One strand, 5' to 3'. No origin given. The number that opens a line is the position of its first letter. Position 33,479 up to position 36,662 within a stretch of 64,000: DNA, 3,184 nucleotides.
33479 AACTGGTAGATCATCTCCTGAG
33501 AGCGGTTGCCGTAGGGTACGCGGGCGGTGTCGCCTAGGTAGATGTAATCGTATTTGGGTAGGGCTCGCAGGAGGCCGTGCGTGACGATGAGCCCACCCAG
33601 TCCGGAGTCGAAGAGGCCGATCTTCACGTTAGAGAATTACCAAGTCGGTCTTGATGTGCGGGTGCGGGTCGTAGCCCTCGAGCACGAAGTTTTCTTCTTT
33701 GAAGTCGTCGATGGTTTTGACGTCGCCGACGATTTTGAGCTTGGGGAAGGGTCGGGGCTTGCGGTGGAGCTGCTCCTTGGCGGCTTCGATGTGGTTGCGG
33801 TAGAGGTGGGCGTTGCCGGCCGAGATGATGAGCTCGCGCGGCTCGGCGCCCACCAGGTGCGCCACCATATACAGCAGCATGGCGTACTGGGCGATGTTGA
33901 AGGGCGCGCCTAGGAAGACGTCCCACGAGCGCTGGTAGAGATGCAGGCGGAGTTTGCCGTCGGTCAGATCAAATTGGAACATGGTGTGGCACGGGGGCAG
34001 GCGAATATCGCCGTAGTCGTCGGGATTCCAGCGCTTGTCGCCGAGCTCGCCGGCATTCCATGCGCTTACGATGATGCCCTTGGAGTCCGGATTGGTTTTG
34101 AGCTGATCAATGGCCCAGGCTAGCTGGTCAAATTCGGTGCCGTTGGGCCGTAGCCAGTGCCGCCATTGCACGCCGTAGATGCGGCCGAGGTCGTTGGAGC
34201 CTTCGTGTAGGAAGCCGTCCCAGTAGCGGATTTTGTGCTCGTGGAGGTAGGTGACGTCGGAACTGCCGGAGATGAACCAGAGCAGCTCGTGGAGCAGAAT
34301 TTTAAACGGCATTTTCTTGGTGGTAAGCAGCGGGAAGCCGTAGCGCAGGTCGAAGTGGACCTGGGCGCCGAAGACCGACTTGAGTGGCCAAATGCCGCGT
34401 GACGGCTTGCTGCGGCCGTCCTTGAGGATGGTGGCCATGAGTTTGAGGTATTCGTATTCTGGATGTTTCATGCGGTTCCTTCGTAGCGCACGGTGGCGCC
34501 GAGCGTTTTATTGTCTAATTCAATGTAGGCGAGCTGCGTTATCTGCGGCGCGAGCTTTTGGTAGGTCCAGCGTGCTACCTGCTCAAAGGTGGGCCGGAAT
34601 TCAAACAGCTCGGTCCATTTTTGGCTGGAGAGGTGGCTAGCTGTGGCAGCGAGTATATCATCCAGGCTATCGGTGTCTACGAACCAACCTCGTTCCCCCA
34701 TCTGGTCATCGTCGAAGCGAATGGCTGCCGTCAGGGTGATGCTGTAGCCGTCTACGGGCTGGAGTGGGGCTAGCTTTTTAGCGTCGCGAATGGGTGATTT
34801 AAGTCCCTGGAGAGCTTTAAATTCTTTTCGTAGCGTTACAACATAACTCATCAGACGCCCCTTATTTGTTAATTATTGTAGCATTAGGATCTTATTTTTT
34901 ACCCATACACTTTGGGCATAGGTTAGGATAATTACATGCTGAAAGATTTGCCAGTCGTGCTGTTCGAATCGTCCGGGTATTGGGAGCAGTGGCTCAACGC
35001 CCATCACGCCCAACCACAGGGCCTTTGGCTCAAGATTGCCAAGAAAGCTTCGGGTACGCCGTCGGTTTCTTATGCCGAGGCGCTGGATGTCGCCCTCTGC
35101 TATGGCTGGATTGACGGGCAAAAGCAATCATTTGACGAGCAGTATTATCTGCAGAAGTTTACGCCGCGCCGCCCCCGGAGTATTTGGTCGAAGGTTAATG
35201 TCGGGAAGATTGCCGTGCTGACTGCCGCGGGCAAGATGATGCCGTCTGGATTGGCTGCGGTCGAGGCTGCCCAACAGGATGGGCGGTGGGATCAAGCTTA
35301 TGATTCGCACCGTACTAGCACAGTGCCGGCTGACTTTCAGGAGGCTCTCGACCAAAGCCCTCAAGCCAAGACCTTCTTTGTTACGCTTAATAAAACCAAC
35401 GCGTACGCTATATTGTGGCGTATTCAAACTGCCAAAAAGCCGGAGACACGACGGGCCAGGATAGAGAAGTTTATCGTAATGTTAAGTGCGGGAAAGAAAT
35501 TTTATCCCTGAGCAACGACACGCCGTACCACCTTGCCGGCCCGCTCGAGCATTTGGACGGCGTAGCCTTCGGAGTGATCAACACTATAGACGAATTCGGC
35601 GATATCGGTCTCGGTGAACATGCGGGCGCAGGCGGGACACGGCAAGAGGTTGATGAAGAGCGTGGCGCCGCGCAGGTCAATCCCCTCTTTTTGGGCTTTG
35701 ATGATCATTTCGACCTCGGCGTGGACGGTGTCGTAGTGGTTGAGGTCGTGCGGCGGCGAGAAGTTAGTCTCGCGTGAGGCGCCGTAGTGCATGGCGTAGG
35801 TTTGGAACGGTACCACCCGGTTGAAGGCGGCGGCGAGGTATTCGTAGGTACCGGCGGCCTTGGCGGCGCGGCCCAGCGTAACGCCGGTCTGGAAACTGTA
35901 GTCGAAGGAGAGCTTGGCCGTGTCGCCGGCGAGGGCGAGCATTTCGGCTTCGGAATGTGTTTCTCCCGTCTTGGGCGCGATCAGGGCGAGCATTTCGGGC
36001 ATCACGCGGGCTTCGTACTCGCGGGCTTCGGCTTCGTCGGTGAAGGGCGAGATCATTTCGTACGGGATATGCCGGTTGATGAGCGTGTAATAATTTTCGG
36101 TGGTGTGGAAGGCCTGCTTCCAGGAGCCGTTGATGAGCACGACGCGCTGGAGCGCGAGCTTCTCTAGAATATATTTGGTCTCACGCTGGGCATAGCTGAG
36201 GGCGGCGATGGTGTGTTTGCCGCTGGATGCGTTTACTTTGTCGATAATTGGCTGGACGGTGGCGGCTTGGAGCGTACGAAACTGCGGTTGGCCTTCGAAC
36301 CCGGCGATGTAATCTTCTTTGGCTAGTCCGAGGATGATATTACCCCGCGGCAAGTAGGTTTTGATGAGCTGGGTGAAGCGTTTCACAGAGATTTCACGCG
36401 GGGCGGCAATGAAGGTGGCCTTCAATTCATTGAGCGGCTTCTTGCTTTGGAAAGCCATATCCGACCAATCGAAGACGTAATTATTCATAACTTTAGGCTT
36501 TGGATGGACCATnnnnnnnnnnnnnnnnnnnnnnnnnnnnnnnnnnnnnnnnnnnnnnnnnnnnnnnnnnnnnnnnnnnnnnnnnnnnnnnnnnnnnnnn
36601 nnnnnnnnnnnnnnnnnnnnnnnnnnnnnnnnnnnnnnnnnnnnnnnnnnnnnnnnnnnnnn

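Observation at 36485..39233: Candidate undescribed nucleotide-activation module: APH/choline-kinase-like kinase, HIGH-type cytidylyltransferase and HIT-NUDIX fusion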

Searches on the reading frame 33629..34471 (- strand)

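Call 3: search_protein_families(library=pfam, proteins=[window:33629-34471:-], max_evalue=0.01)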
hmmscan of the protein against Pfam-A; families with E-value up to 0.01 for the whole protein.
window:33629-34471:- (280 aa): 1 family
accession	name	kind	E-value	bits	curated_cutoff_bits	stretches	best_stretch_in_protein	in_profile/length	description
PF00303.24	Thymidylat_synt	-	2.6e-95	319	24.3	1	7-278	2-265/266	Thymidylate synthase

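Call 4: search_protein_families(library=ncbifam, proteins=[window:33629-34471:-], max_evalue=0.01)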
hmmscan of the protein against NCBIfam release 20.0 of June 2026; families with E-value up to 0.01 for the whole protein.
window:33629-34471:- (280 aa): 8 families
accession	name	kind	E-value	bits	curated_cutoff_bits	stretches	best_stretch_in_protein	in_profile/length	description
NF002497.0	PRK01827.1-3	equivalog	4.5e-96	321.2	327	1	7-277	3-262/264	thymidylate synthase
TIGR03284.1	thym_sym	equivalog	1.7e-90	303.2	108.35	2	92-277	119-294/296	thymidylate synthase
NF002496.0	PRK01827.1-2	equivalog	4.4e-88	295.4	325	2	93-277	142-316/318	thymidylate synthase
NF002499.0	PRK01827.1-5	equivalog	2.3e-86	289.3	405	1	7-278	3-263/264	thymidylate synthase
NF010393.0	PRK13821.1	equivalog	2e-42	145.4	576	2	114-252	155-285/323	thymidylate synthase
NF002495.0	PRK01827.1-1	equivalog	2.1e-42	145.6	327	1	31-279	38-279/279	thymidylate synthase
NF002498.0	PRK01827.1-4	equivalog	1.9e-35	122.6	427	1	7-275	3-279/283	thymidylate synthase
TIGR03283.1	thy_syn_methano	equivalog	5.3e-12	45.7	174.55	1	74-227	56-197/201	thymidylate synthase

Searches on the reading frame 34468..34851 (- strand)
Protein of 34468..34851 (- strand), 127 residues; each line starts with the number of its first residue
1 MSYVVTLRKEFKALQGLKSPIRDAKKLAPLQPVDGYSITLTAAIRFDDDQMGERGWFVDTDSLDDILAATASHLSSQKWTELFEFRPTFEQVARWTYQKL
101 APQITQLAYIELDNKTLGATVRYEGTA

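Call 3: search_protein_families(library=pfam, proteins=[window:34468-34851:-], max_evalue=0.01)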
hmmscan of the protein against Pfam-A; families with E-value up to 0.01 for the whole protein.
window:34468-34851:- (127 aa): 2 families
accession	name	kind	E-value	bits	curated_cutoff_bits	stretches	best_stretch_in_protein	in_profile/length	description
PF01242.24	PTPS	-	7.5e-07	29.6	22.4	1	35-113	26-109/121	6-pyruvoyl tetrahydropterin synthase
PF20017.4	VMAP-M15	-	0.0057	17.5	27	1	40-82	38-80/81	vWA-MoxR associated protein middle region (VMAP-M) 15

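Call 4: search_protein_families(library=ncbifam, proteins=[window:34468-34851:-], max_evalue=0.01)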
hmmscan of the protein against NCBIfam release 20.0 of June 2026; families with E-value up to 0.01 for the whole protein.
window:34468-34851:- (127 aa): 1 family
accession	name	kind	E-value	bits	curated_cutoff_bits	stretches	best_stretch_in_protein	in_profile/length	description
TIGR03367.1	queuosine_QueD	equivalog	0.0029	18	89.25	1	45-101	34-91/92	6-carboxytetrahydropterin synthase QueD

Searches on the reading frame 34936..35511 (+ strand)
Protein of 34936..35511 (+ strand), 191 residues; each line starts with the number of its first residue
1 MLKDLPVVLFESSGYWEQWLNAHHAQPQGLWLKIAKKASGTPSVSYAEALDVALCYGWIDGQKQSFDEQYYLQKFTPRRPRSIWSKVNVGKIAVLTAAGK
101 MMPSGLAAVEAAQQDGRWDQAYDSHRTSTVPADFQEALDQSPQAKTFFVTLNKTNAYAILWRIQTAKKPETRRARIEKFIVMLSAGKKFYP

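Call 3: search_protein_families(library=pfam, proteins=[window:34936-35511:+], max_evalue=0.01)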
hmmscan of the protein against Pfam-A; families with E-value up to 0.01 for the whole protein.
window:34936-35511:+ (191 aa): 1 family
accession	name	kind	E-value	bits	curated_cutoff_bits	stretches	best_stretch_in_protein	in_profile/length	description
PF13376.11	OmdA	-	2.4e-22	79.1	25.6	1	129-186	3-60/60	Bacteriocin-protection, YdeI or OmpD-Associated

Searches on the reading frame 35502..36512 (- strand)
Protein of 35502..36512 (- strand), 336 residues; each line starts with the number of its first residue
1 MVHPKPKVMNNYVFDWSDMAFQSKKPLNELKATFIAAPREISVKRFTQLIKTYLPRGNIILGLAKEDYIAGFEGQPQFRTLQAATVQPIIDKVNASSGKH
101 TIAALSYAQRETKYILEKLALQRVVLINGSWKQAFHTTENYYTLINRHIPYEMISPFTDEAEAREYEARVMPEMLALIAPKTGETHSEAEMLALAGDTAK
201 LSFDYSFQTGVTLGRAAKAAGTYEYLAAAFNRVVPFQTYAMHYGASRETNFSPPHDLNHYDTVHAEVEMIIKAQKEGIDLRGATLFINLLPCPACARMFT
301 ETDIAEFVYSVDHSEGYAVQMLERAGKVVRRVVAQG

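Call 3: search_protein_families(library=pfam, proteins=[window:35502-36512:-], max_evalue=0.01)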
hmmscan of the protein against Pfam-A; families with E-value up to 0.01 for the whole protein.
window:35502-36512:- (336 aa): 2 families
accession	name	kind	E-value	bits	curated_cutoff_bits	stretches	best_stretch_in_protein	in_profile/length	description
PF00383.29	dCMP_cyt_deam_1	-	2.1e-09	37.6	25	1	253-310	50-101/102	Cytidine and deoxycytidylate deaminase zinc-binding region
PF14437.12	MafB19-deam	-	2.1e-08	34.6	27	1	255-318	43-108/142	MafB19-like deaminase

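Call 4: search_protein_families(library=ncbifam, proteins=[window:35502-36512:-], max_evalue=0.01)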
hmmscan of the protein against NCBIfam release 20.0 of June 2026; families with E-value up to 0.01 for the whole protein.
window:35502-36512:- (336 aa): 3 families
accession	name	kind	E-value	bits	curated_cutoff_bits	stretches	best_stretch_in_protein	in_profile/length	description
TIGR02571.1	ComEB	equivalog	1.6e-08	34.7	219.45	1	261-332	66-138/151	ComE operon protein 2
NF041025.1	antiphage_deaminase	equivalog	4.5e-06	25.8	400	1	262-309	337-385/437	anti-phage dCTP deaminase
TIGR00326.1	eubact_ribD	equivalog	0.00022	20.5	156.35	1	262-329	42-116/343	bifunctional diaminohydroxyphosphoribosylaminopyrimidine deaminase/5-amino-6-(5-phosphoribosylamino)uracil reductase RibD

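Call 31: find_homologous_proteins(query=window:35502-36512:-, max_evalue=0.001)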
Query window:35502-36512:- (336 aa): 879 proteins with E <= 0.001 among 5877 candidates; the best 120 are listed.
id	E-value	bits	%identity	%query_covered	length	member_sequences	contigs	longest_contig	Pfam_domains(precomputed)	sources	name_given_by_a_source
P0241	6.9e-216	733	100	98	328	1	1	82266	PF00383.30,PF14437.13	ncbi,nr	ncbi:MAG: hypothetical protein JWN01_261 [Patescibacteria group bacterium]|nr:hypothetical protein [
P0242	2.8e-141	488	67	97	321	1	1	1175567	PF00383.30,PF14437.13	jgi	jgi:deoxycytidylate deaminase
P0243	2.0e-140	486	67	96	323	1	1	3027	PF00383.30,PF14437.13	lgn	-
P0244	3.0e-140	485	67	95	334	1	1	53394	PF00383.30,PF14437.13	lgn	-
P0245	4.4e-139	481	67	96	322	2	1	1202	PF00383.30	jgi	-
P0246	1.1e-138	480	66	97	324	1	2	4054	PF00383.30,PF14437.13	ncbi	-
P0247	1.2e-138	480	65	96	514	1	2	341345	PF11969.14,PF01230.30,PF00383.30,PF14437.13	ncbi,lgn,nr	ncbi:MAG TPA: deaminase [Candidatus Saccharimonadales bacterium]|nr:deaminase [Candidatus Saccharimo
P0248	1.9e-138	479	66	97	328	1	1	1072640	PF00383.30,PF14437.13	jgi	jgi:deoxycytidylate deaminase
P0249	4.9e-138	478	68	95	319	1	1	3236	PF00383.30,PF14437.13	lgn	-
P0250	7.6e-138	477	67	97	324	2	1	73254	PF00383.30,PF14437.13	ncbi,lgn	ncbi:MAG TPA: deaminase [Candidatus Saccharimonadales bacterium]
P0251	3.4e-137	475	67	96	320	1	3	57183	PF00383.30,PF14437.13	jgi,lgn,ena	-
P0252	1.0e-136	473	65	96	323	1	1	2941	PF00383.30,PF14437.13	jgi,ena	-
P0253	3.0e-136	472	65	97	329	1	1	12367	PF00383.30,PF14437.13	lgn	-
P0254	3.0e-136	472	65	97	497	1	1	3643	PF11969.14,PF01230.30,PF00383.30,PF14437.13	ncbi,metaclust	ncbi:histidine triad (HIT) protein, partial [candidate division TM7 genomosp. GTL1]|metaclust:status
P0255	4.1e-136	471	67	96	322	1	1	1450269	PF00383.30,PF14437.13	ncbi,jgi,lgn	-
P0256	6.7e-136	471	65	97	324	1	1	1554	PF00383.30,PF14437.13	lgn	-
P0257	7.2e-136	471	65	97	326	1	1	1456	PF00383.30,PF14437.13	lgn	-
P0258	1.1e-135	470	65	97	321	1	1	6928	PF00383.30,PF14437.13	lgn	-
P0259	1.3e-135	470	66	96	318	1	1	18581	PF00383.30,PF14437.13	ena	-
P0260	1.6e-135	470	67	98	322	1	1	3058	PF00383.30,PF14437.13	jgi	jgi:dCMP deaminase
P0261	2.8e-135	469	66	97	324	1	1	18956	PF00383.30,PF14437.13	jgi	jgi:deoxycytidylate deaminase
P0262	3.0e-135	469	63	97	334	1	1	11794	PF00383.30,PF14437.13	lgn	-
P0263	3.4e-135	468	64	97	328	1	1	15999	PF00383.30,PF14437.13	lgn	-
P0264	3.8e-135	468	66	96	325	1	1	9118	PF00383.30,PF14437.13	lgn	-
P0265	4.9e-135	468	65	96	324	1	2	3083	PF00383.30,PF14437.13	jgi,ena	-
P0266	3.1e-134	465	66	95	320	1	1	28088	PF00383.30,PF14437.13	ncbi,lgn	-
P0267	7.3e-134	464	65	96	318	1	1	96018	PF00383.30,PF14437.13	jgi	jgi:deoxycytidylate deaminase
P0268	8.3e-134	464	63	99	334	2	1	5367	PF00383.30,PF14437.13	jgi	jgi:deoxycytidylate deaminase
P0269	1.2e-133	463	64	96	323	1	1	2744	PF00383.30,PF14437.13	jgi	jgi:deoxycytidylate deaminase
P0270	2.2e-133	462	64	95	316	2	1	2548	PF00383.30,PF14437.13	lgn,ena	-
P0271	2.4e-133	462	66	95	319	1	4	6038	PF00383.30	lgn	-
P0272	2.5e-133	462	64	97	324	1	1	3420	PF00383.30,PF14437.13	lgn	-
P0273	4.7e-133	461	64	96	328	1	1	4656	PF00383.30,PF14437.13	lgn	-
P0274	6.2e-133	461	65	96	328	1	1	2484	PF00383.30,PF14437.13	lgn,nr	nr:Cytidine and deoxycytidylate deaminase zinc-binding region [uncultured bacterium]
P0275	7.3e-133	461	64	98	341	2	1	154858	PF00383.30,PF14437.13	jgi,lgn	jgi:deoxycytidylate deaminase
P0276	8.0e-133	461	65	95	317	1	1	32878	PF00383.30,PF14437.13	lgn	-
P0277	1.3e-132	460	63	97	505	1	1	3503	PF11969.14,PF01230.30,PF00383.30,PF14437.13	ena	-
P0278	1.7e-132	460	66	95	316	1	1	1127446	PF00383.30,PF14437.13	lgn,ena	-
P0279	2.1e-132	459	66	96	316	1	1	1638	PF00383.30,PF14437.13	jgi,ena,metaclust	metaclust:\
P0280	4.5e-132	458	65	95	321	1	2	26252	PF00383.30,PF14437.13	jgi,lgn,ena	jgi:deoxycytidylate deaminase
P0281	5.6e-132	458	64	97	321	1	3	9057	PF00383.30,PF14437.13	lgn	-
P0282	7.3e-132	457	64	95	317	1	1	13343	PF00383.30,PF14437.13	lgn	-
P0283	1.0e-131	457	63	97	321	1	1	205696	PF00383.30,PF14437.13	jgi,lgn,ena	-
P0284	2.3e-131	456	62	98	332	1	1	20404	PF00383.30,PF14437.13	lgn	-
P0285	3.1e-131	455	64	96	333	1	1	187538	PF00383.30,PF14437.13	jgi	jgi:deoxycytidylate deaminase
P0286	3.4e-131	455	66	96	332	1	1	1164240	PF00383.30,PF14437.13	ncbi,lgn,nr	ncbi:MAG: hypothetical protein JWP06_320 [Candidatus Saccharibacteria bacterium]|nr:hypothetical pro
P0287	4.9e-131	455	66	95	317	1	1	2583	PF00383.30,PF14437.13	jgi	jgi:deoxycytidylate deaminase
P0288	5.8e-131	454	64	95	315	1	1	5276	PF00383.30,PF14437.13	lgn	-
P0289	6.2e-131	454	63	95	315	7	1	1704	PF00383.30,PF14437.13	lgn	-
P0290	6.9e-131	454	64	97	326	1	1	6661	PF00383.30,PF14437.13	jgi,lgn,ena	-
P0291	7.1e-131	454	63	96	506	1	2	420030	PF01230.30,PF00383.30,PF14437.13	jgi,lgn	jgi:deoxycytidylate deaminase/diadenosine tetraphosphate (Ap4A) HIT family hydrolase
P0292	7.1e-131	454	64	97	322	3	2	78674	PF00383.30,PF14437.13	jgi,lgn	jgi:dCMP deaminase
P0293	1.2e-130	453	64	97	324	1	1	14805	PF00383.30,PF14437.13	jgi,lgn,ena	-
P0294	1.3e-130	453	64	97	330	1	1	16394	PF00383.30,PF14437.13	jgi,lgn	jgi:deoxycytidylate deaminase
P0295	1.6e-130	453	62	97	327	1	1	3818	PF00383.30,PF14437.13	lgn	-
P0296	1.7e-130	453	64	97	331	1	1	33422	PF00383.30,PF14437.13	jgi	jgi:deoxycytidylate deaminase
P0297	1.8e-130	453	63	96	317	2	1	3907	PF00383.30,PF14437.13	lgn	-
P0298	1.9e-130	453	61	97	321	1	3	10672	PF00383.30,PF14437.13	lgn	-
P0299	2.1e-130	453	65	95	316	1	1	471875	PF00383.30,PF14437.13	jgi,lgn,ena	-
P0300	2.3e-130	453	64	96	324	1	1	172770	PF00383.30,PF14437.13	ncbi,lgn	-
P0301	2.5e-130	452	65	95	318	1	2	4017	PF00383.30,PF14437.13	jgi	jgi:deoxycytidylate deaminase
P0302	2.5e-130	452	64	96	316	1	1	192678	PF00383.30,PF14437.13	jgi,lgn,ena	-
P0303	2.7e-130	452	64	95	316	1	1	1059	PF00383.30,PF14437.13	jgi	-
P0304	2.9e-130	452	63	96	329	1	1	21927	PF00383.30,PF14437.13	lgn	-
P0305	3.0e-130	452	65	95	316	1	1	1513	PF00383.30,PF14437.13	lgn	-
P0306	3.0e-130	452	65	96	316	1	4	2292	PF00383.30,PF14437.13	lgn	-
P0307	3.2e-130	452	64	96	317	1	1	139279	PF00383.30,PF14437.13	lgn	-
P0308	3.4e-130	452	64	95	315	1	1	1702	PF00383.30,PF14437.13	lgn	-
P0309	3.8e-130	452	64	95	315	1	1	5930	PF00383.30,PF14437.13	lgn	-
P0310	6.1e-130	451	64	96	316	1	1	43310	PF00383.30,PF14437.13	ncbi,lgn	-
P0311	6.5e-130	451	62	97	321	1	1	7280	PF00383.30,PF14437.13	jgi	jgi:dCMP deaminase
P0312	9.1e-130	451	62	97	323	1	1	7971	PF00383.30,PF14437.13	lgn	-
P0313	9.5e-130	451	62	96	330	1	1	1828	PF00383.30,PF14437.13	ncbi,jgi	-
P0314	1.2e-129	450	64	95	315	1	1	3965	PF00383.30,PF14437.13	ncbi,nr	ncbi:hypothetical protein IRY61_03440 [Candidatus Saccharibacteria bacterium]|nr:hypothetical protei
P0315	1.2e-129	450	64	95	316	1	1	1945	PF00383.30,PF14437.13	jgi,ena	-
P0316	1.2e-129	450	66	95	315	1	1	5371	PF00383.30,PF14437.13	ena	-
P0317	1.3e-129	450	63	96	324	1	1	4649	PF00383.30,PF14437.13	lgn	-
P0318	1.3e-129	450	63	95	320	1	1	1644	PF00383.30,PF14437.13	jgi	jgi:deoxycytidylate deaminase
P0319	1.4e-129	450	64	95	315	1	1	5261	PF00383.30,PF14437.13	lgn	-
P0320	1.4e-129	450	64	97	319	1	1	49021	PF00383.30,PF14437.13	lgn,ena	-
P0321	1.4e-129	450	64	95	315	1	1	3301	PF00383.30,PF14437.13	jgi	-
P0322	1.7e-129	450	63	95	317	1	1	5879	PF00383.30,PF14437.13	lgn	-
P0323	1.7e-129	450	61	97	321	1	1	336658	PF00383.30,PF14437.13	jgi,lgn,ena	-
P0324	1.8e-129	450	64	96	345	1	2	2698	PF00383.30,PF14437.13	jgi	jgi:deoxycytidylate deaminase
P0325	2.0e-129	449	64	96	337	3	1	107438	PF00383.30,PF14437.13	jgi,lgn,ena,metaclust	metaclust:\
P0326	2.3e-129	449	63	96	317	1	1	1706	PF00383.30,PF14437.13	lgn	-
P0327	3.1e-129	449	63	95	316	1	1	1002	PF00383.30,PF14437.13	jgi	jgi:deoxycytidylate deaminase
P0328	3.2e-129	449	64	95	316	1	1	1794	PF00383.30,PF14437.13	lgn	-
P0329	3.4e-129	449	62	97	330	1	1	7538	PF00383.30,PF14437.13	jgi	-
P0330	3.6e-129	449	64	95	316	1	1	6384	PF00383.30,PF14437.13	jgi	jgi:deoxycytidylate deaminase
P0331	3.7e-129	449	63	95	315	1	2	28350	PF00383.30,PF14437.13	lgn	-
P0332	4.9e-129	448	63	95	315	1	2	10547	PF00383.30,PF14437.13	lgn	-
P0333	5.1e-129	448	64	95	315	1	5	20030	PF00383.30,PF14437.13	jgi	jgi:deoxycytidylate deaminase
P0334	5.1e-129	448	64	95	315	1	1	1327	PF00383.30,PF14437.13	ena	-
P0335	5.2e-129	448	64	95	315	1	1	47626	PF00383.30,PF14437.13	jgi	jgi:deoxycytidylate deaminase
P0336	6.5e-129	448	63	95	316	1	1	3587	PF00383.30,PF14437.13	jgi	jgi:dCMP deaminase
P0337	7.2e-129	448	63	95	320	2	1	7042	PF00383.30,PF14437.13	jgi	jgi:dCMP deaminase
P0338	7.6e-129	448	62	97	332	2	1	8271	PF00383.30,PF14437.13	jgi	-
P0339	9.0e-129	447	61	98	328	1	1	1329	PF00383.30,PF14437.13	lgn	-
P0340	9.0e-129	447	63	96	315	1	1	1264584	PF00383.30,PF14437.13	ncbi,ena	-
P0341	1.0e-128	447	64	95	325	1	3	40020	PF00383.30,PF14437.13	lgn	-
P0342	1.3e-128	447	64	95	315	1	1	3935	PF00383.30,PF14437.13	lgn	-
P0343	1.3e-128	447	61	97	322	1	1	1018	PF00383.30,PF14437.13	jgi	jgi:deoxycytidylate deaminase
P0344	1.3e-128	447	64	95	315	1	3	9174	PF00383.30,PF14437.13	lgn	-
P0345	1.3e-128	447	61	96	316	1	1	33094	PF00383.30,PF14437.13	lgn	-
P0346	1.3e-128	447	64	95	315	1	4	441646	PF00383.30,PF14437.13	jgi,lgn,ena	-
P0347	1.4e-128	447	64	95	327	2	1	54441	PF00383.30,PF14437.13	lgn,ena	-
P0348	1.5e-128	447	59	97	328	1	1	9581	PF00383.30,PF14437.13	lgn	-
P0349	1.5e-128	447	60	96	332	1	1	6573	PF00383.30,PF14437.13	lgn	-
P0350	1.6e-128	446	63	95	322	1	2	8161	PF00383.30,PF14437.13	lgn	-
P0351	1.7e-128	446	61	96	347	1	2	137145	PF00383.30,PF14437.13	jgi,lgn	jgi:deoxycytidylate deaminase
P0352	2.2e-128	446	61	96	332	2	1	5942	PF00383.30,PF14437.13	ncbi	-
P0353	2.9e-128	446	62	95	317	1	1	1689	PF00383.30,PF14437.13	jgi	jgi:deoxycytidylate deaminase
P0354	3.1e-128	446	63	97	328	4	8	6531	PF00383.30,PF14437.13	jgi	jgi:deoxycytidylate deaminase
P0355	3.5e-128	445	63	95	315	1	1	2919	PF00383.30,PF14437.13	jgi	-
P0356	4.1e-128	445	63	95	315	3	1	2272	PF00383.30,PF14437.13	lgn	-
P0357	4.4e-128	445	62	97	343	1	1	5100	PF00383.30,PF14437.13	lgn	-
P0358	4.5e-128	445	62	95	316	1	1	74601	PF00383.30,PF14437.13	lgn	-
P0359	5.2e-128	445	63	95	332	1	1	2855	PF00383.30,PF14437.13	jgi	jgi:dCMP deaminase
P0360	5.2e-128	445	62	96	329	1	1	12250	PF00383.30,PF14437.13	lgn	-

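Call 44: search_protein_families(library=padloc, proteins=[window:35502-36488:-], max_evalue=0.01)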
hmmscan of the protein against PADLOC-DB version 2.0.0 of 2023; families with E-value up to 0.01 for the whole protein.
window:35502-36488:- (328 aa): 1 family
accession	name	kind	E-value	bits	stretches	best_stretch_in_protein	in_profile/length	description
PDLC02373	dCTPase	-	3.3e-08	30.9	1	254-301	438-485/630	-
